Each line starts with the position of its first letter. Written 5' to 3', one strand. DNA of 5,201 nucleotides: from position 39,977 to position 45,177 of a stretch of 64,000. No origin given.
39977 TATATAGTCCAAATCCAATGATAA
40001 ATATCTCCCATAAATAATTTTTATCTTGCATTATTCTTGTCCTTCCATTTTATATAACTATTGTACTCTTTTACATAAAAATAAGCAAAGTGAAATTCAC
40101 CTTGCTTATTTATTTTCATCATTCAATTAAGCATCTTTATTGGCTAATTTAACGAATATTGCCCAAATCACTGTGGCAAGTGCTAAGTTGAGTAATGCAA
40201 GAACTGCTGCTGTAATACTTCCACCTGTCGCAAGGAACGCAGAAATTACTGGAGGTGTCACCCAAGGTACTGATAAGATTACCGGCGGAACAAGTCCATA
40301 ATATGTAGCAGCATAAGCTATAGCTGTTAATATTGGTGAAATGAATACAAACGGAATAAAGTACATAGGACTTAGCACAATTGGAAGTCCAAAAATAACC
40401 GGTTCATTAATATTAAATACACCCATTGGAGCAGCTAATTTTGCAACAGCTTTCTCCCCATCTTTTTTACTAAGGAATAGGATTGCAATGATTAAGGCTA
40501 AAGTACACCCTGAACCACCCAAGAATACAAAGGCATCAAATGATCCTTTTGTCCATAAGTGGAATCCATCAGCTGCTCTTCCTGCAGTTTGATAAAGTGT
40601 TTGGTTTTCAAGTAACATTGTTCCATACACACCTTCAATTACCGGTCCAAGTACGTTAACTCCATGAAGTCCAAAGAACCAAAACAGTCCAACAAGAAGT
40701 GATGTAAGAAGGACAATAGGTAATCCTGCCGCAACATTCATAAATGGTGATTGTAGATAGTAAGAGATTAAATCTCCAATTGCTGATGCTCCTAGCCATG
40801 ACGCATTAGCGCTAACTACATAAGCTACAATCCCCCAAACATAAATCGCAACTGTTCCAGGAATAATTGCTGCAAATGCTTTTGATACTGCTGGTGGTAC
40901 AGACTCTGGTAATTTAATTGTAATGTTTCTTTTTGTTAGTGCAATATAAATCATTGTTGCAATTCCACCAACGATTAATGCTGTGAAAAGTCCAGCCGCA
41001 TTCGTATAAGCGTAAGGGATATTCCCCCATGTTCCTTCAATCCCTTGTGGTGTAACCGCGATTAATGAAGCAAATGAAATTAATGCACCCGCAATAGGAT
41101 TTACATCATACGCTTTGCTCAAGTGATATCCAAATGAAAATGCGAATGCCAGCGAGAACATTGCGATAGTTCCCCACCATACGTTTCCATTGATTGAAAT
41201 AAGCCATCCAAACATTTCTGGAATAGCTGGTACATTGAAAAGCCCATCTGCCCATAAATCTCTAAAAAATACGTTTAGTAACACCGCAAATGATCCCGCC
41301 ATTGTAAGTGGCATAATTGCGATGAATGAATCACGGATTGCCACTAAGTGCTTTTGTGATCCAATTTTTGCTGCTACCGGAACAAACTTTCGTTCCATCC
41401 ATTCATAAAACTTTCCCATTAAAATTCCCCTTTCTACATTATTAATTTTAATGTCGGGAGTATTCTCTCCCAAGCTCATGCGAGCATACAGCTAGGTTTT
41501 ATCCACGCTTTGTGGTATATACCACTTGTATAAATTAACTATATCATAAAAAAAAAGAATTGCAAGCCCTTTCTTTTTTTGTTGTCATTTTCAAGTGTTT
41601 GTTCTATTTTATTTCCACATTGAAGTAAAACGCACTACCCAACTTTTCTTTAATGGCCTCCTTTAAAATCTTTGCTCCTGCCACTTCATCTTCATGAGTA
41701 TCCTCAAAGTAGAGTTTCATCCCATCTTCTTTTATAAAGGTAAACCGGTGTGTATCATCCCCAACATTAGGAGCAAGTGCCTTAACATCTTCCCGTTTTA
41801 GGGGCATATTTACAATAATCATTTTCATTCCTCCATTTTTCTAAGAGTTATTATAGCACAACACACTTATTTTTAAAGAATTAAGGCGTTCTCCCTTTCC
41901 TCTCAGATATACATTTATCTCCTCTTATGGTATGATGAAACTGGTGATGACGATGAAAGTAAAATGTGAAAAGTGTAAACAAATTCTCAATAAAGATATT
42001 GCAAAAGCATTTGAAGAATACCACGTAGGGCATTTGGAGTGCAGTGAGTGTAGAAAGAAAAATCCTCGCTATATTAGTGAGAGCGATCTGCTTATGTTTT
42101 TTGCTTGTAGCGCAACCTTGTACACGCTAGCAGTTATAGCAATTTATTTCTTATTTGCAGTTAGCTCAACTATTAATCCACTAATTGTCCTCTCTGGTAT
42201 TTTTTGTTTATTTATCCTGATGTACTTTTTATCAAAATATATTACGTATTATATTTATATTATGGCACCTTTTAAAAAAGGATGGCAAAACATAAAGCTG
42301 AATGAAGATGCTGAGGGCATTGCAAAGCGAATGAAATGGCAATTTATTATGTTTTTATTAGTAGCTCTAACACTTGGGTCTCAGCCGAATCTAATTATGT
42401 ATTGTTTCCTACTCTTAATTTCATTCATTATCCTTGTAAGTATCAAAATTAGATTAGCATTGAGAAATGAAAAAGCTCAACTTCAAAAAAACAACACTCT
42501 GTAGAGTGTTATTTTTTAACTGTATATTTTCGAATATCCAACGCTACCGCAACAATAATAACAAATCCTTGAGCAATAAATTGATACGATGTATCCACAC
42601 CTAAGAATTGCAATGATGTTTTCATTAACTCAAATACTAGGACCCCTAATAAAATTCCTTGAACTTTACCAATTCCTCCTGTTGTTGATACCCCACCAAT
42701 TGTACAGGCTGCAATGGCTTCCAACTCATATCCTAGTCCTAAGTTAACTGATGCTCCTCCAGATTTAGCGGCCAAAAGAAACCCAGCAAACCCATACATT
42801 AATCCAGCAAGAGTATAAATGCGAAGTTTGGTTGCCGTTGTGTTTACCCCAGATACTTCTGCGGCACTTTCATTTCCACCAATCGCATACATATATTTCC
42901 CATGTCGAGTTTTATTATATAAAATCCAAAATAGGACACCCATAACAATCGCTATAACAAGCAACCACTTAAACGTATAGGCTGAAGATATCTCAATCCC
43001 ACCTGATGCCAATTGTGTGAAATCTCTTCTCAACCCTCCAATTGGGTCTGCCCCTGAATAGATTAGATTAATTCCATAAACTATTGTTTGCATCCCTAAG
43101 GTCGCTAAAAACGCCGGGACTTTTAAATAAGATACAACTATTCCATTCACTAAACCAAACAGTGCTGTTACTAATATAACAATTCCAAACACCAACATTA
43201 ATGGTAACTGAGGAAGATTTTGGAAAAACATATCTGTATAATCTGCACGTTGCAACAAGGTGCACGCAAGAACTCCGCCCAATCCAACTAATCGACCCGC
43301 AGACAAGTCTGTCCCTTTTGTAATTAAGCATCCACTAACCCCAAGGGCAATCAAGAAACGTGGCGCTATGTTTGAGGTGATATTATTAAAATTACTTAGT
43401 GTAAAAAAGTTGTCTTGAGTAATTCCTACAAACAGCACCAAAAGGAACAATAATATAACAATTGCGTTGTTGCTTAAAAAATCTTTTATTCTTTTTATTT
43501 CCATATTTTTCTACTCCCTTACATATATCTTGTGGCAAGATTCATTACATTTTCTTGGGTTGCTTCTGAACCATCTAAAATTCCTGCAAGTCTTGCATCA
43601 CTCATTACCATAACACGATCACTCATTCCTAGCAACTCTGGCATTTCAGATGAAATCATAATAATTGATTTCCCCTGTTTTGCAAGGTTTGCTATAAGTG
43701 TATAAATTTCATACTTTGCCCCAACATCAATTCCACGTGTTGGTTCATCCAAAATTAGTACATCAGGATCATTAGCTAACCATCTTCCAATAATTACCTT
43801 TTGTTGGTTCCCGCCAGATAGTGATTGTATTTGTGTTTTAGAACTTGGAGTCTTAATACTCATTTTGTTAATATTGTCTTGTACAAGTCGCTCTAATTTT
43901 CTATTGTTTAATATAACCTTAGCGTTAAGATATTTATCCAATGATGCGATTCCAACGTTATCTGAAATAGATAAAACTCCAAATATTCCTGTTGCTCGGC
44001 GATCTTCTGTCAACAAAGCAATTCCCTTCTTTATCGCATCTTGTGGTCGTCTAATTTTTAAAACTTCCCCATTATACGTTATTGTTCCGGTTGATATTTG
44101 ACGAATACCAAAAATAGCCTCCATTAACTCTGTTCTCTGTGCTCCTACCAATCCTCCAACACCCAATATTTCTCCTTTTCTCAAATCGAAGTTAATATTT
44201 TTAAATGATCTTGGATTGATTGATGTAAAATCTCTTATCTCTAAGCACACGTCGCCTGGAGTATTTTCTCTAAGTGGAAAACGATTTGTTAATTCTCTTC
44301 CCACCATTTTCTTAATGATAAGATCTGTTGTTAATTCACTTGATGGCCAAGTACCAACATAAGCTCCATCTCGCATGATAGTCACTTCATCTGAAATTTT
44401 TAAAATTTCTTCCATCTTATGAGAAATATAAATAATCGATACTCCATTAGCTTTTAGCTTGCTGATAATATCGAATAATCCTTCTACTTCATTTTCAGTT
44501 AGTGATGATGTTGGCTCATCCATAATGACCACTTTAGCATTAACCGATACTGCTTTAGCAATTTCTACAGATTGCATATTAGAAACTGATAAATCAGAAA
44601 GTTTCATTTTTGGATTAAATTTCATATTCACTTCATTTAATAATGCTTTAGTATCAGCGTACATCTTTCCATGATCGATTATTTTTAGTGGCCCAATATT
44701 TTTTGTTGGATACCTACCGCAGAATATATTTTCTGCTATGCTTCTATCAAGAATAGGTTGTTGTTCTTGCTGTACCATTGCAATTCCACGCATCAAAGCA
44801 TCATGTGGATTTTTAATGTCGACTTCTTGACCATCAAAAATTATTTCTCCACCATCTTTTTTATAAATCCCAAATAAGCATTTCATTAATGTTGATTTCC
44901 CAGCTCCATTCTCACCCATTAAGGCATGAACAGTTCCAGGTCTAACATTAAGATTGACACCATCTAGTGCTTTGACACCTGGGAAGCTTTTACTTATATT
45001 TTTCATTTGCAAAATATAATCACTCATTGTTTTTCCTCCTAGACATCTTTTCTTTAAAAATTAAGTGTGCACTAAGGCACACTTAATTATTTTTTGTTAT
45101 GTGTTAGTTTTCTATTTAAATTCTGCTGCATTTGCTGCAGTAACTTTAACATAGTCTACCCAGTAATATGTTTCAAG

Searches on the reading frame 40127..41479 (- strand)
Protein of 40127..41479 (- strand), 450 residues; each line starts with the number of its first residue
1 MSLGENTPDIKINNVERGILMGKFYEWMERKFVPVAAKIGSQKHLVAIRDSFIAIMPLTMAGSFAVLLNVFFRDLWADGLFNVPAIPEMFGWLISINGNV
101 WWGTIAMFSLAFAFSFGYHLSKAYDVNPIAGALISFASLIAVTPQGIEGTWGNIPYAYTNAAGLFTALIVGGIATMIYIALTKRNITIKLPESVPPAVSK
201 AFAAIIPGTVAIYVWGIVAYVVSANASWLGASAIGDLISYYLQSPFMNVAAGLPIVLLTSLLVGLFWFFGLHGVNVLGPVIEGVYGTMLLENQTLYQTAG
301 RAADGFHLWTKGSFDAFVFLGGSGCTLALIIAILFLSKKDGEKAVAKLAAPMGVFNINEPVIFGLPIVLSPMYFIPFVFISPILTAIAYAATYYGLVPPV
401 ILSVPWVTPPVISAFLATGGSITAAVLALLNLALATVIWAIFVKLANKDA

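Call 44: search_protein_families(library=pfam, proteins=[window:40127-41479:-], max_evalue=0.00001)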
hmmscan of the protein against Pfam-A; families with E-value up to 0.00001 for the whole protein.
window:40127-41479:- (450 aa): 1 family
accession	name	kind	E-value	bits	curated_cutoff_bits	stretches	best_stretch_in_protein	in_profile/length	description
PF02378.23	PTS_EIIC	-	3.6e-50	171.3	30.7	1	49-380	1-318/319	Phosphotransferase system, EIIC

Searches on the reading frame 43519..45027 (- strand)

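Call 44: search_protein_families(library=pfam, proteins=[window:43519-45027:-], max_evalue=0.00001)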
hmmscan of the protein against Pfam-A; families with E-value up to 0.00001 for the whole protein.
window:43519-45027:- (502 aa): 3 families
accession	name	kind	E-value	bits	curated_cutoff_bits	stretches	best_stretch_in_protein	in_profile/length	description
PF00005.33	ABC_tran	-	7.1e-51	172.9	25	2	21-174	1-137/137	ABC transporter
PF13304.12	AAA_21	-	1.5e-08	35.5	27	0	34-52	2-20/304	AAA domain, putative AbiEii toxin, Type IV TA system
PF09818.15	ABC_ATPase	-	3.8e-06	26.6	23.2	0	144-220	156-248/283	P-loop domain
